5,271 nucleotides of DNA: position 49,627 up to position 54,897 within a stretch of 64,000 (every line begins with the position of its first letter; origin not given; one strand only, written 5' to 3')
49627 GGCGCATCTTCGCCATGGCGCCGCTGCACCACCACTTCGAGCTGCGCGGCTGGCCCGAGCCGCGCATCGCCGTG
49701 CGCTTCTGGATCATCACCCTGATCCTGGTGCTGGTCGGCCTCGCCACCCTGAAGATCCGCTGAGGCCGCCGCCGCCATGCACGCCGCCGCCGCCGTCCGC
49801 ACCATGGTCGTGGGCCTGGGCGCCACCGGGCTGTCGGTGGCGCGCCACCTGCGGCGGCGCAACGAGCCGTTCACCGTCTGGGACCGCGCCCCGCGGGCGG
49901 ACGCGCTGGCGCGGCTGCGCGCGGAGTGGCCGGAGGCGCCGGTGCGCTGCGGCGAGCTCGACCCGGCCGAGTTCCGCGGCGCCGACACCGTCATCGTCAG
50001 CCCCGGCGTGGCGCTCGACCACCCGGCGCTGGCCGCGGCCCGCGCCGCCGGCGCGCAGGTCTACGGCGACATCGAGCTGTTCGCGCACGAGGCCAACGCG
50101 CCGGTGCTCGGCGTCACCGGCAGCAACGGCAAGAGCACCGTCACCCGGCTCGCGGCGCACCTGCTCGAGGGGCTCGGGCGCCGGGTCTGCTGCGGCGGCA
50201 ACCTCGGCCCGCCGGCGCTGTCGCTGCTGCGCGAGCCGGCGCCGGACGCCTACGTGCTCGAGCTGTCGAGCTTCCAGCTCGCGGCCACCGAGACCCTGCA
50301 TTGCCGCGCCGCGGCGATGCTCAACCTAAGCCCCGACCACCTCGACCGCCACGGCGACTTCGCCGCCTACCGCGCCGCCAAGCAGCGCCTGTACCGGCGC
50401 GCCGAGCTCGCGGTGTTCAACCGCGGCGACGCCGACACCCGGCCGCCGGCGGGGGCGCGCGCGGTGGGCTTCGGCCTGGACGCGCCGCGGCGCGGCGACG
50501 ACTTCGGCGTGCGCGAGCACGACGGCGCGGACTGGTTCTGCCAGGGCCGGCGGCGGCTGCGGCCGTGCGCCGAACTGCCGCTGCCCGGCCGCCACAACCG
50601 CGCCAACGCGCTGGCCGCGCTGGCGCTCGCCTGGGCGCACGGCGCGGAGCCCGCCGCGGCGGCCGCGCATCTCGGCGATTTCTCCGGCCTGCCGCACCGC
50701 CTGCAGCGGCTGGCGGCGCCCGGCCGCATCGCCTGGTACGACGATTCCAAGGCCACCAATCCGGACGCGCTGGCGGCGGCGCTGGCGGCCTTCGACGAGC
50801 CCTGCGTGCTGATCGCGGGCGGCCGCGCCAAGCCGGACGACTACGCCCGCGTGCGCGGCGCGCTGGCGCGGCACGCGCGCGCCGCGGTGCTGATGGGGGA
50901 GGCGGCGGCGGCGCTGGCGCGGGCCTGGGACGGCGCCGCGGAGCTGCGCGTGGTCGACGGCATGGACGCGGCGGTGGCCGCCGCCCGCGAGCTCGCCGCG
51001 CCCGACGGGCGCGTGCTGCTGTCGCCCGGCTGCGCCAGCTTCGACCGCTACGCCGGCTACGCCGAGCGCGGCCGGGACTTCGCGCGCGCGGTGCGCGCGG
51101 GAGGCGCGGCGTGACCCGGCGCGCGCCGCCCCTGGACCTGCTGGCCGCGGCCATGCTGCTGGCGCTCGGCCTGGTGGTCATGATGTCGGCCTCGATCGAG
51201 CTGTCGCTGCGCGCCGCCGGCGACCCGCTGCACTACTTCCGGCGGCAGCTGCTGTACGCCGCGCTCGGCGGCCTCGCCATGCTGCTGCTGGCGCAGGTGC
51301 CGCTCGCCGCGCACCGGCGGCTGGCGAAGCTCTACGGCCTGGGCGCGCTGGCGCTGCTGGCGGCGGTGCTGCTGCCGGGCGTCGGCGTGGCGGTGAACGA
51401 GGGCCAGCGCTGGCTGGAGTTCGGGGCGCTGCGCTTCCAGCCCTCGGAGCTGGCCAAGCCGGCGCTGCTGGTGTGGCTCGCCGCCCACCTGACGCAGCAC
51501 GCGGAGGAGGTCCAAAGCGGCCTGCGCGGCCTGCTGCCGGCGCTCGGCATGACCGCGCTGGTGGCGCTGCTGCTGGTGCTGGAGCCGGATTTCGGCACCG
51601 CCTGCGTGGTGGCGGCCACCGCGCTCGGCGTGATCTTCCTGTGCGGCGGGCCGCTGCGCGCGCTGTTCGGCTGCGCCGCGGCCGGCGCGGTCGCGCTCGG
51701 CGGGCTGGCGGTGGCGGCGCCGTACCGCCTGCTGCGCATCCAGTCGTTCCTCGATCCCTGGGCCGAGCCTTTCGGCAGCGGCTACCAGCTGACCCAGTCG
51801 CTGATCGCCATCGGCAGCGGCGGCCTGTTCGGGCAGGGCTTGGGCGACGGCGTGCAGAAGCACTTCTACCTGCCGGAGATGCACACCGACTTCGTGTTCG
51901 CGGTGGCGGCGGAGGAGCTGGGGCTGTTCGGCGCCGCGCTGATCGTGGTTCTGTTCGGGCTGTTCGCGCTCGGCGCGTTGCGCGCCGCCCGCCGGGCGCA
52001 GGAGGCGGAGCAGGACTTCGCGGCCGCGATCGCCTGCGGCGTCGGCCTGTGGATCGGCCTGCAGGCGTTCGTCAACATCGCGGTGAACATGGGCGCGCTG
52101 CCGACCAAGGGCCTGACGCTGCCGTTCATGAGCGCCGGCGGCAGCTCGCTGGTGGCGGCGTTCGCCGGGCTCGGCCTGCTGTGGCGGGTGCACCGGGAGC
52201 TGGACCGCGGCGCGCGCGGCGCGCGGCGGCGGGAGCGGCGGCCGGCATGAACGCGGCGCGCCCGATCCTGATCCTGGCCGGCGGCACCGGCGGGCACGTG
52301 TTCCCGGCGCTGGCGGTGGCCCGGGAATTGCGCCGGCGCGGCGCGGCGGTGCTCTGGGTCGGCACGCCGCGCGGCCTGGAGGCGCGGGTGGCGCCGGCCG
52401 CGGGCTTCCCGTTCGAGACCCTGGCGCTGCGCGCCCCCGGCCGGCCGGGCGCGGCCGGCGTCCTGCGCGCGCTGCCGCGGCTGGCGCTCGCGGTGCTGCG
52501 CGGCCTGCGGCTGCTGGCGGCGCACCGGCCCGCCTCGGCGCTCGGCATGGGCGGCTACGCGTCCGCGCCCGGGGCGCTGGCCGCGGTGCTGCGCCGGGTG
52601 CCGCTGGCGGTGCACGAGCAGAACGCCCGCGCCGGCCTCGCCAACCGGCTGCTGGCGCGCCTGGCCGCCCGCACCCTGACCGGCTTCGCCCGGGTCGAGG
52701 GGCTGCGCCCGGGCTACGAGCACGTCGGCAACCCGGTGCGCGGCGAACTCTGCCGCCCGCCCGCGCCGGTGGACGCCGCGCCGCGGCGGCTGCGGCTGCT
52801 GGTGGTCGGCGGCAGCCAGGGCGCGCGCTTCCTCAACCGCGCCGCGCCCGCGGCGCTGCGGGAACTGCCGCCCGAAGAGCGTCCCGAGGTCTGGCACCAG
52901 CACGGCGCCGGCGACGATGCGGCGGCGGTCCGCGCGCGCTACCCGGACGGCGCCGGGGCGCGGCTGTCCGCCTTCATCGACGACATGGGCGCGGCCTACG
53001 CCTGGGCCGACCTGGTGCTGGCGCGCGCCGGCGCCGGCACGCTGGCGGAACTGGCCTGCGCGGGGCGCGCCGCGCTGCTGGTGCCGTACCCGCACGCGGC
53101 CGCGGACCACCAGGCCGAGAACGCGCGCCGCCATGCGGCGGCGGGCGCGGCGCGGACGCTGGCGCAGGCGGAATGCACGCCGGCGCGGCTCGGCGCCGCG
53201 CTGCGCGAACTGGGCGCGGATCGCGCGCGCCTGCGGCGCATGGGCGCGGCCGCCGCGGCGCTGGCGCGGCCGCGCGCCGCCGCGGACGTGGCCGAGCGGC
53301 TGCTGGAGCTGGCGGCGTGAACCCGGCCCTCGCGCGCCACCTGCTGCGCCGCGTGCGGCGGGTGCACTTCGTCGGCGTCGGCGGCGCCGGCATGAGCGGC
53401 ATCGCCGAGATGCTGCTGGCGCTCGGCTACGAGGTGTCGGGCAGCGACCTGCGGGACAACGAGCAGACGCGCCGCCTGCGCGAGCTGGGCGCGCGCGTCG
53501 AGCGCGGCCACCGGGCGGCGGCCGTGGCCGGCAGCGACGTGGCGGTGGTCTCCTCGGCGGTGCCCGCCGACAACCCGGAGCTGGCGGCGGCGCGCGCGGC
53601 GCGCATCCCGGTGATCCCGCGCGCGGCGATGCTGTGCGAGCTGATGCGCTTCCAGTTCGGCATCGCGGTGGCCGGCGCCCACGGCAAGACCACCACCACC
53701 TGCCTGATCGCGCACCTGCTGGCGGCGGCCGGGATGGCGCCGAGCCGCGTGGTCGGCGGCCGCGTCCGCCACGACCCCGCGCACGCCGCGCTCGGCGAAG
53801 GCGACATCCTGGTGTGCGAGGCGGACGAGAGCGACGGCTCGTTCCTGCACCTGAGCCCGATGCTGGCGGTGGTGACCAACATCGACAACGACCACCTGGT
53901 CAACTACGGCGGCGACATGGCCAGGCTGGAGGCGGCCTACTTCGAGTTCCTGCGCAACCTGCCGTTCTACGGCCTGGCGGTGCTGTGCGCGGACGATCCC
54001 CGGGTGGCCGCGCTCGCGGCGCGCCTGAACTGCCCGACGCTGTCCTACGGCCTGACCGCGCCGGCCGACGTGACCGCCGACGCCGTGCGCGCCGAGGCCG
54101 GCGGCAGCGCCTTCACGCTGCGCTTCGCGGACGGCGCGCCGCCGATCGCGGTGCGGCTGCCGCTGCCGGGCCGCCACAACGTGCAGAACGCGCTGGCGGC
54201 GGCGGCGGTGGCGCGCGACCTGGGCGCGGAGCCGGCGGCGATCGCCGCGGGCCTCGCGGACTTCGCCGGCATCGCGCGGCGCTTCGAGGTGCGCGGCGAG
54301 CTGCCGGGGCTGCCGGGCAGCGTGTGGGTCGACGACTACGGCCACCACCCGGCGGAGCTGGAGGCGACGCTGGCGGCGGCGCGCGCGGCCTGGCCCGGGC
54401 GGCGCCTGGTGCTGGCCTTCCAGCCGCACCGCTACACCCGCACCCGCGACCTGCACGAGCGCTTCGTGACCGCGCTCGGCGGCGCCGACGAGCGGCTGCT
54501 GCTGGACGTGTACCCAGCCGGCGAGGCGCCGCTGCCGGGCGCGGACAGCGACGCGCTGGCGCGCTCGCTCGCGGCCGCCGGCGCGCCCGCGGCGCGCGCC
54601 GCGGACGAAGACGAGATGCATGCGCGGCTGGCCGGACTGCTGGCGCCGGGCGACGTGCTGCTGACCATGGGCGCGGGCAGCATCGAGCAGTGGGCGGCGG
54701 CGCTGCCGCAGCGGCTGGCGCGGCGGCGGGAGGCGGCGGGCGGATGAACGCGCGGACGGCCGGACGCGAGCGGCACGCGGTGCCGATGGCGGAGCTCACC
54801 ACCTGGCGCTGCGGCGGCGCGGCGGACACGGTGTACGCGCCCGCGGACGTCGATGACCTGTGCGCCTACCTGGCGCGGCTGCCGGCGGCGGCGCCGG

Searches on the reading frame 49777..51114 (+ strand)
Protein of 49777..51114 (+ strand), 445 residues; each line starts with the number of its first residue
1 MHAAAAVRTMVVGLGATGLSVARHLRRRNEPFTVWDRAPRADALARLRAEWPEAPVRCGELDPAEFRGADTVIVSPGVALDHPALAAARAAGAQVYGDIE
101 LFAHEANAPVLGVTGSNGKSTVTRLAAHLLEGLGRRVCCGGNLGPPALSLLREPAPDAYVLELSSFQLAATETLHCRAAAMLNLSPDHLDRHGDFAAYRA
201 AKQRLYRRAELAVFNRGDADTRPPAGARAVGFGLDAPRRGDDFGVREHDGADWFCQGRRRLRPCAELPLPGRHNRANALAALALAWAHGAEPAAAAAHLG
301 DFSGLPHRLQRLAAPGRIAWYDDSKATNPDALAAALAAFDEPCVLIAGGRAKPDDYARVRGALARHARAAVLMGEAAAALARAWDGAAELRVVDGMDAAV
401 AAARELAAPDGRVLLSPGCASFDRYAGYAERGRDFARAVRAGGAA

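Call 38: search_protein_families(library=pfam, proteins=[window:49777-51114:+])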
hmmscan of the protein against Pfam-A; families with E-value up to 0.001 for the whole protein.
window:49777-51114:+ (445 aa): 3 families
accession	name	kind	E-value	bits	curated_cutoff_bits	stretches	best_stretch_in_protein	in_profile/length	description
PF08245.18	Mur_ligase_M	-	2.1e-23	83.8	24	1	113-285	1-200/200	Mur ligase middle domain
PF21799.2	MurD-like_N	-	1e-19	71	27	1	9-97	3-88/88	Mur ligase MurD-like, N-terminal domain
PF02875.26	Mur_ligase_C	-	1.1e-13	52.5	28.4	1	307-417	1-125/127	Mur ligase, glutamate ligase domain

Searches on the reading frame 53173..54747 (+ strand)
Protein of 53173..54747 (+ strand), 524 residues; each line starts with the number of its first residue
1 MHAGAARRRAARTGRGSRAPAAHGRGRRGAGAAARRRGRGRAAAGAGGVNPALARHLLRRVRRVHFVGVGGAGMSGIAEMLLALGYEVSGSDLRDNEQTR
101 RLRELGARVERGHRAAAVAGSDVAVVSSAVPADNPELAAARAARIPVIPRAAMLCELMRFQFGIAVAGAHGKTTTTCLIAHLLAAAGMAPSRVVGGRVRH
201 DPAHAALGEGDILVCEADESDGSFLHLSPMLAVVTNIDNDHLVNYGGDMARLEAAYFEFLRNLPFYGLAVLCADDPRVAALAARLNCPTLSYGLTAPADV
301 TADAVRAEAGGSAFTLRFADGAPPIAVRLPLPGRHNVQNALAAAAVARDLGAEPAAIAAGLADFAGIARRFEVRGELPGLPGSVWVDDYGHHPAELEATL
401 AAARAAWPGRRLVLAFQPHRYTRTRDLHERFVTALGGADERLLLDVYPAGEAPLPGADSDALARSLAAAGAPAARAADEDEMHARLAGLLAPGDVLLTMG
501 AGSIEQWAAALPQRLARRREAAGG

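Call 38: search_protein_families(library=pfam, proteins=[window:53173-54747:+])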
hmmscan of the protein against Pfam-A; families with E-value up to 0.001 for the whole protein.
window:53173-54747:+ (524 aa): 3 families
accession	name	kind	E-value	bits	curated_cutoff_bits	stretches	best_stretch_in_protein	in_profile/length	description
PF01225.30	Mur_ligase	-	1.6e-27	96.2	21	1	64-160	2-93/95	Mur ligase family, catalytic domain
PF08245.18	Mur_ligase_M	-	1.9e-26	93.7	24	1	166-347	1-200/200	Mur ligase middle domain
PF02875.26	Mur_ligase_C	-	1.9e-19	71.1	28.4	1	369-502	1-127/127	Mur ligase, glutamate ligase domain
